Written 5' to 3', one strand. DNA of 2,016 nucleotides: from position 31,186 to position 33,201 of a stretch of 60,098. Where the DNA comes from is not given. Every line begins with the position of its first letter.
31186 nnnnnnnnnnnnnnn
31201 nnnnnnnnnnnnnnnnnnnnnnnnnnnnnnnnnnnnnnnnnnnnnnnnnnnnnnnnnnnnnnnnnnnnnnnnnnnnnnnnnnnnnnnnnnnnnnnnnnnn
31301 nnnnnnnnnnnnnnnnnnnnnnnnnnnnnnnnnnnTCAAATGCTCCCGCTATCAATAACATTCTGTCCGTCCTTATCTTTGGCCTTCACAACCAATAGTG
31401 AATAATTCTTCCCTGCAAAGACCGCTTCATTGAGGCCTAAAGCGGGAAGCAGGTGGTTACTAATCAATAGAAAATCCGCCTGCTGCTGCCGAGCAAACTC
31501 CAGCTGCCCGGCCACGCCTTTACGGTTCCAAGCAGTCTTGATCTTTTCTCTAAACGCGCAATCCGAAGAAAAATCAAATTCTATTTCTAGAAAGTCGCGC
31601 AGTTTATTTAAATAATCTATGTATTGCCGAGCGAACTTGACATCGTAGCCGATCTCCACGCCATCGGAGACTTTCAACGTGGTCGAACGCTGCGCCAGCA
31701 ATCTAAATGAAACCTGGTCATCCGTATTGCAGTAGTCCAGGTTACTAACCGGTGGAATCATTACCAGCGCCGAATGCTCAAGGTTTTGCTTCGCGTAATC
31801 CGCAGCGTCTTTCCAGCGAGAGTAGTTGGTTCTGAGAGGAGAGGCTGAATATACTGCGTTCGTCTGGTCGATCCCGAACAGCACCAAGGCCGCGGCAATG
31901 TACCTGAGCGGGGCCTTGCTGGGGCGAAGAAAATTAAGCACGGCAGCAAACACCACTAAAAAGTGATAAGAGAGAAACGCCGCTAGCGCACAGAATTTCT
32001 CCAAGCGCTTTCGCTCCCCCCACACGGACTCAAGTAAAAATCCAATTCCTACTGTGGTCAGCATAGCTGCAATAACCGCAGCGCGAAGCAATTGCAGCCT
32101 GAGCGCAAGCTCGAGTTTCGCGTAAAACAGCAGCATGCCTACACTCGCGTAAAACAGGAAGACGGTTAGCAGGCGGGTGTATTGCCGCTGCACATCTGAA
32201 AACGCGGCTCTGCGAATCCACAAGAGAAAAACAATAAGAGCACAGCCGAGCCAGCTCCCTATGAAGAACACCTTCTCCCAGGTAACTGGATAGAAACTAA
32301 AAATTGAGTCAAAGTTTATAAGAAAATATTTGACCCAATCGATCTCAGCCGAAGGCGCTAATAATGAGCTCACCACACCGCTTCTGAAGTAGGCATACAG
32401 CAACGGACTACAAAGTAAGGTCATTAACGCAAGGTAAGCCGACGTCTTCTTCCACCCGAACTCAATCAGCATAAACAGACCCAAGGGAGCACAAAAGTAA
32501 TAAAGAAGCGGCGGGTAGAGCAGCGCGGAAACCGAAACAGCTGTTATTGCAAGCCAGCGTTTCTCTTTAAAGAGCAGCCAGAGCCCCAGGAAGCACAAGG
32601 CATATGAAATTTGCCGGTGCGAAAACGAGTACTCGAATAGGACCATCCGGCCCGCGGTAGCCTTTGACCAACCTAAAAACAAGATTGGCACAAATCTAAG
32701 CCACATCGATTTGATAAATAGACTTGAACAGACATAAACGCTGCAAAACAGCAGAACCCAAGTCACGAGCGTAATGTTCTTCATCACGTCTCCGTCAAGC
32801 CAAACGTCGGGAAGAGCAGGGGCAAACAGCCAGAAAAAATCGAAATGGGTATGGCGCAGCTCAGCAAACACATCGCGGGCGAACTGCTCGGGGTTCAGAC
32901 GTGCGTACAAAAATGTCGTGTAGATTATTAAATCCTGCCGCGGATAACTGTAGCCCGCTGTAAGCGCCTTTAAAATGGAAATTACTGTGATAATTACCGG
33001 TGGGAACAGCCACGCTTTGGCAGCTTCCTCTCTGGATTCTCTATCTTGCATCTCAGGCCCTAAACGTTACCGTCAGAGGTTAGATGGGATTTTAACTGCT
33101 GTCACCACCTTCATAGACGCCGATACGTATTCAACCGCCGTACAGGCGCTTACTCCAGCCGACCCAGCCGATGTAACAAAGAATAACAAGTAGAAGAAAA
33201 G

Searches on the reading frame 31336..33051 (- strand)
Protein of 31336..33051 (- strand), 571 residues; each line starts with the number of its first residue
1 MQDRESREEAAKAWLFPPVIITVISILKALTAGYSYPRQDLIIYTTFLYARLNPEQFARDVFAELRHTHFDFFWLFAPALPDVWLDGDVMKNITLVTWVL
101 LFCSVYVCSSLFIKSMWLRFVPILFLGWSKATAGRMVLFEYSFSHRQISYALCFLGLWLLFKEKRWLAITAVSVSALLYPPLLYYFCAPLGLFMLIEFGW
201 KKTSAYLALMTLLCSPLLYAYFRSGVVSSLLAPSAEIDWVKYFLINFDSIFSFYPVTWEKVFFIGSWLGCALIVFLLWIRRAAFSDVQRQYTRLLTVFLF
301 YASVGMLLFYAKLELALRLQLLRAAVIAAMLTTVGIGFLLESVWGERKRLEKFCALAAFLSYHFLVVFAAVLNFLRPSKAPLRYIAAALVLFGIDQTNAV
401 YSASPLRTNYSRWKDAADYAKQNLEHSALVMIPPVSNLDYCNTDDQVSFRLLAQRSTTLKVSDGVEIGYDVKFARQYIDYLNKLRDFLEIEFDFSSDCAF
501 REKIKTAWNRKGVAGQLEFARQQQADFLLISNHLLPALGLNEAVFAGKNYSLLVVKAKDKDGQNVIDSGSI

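Call 22: search_protein_families(library=pfam, proteins=[window:31336-33051:-], max_evalue=0.01)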
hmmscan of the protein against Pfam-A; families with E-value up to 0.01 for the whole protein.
window:31336-33051:- (571 aa): 1 family
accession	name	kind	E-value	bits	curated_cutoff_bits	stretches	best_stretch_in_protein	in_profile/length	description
PF20604.3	DUF6798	-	0.0032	17.6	26.9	1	412-458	2-38/61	Domain of unknown function (DUF6798)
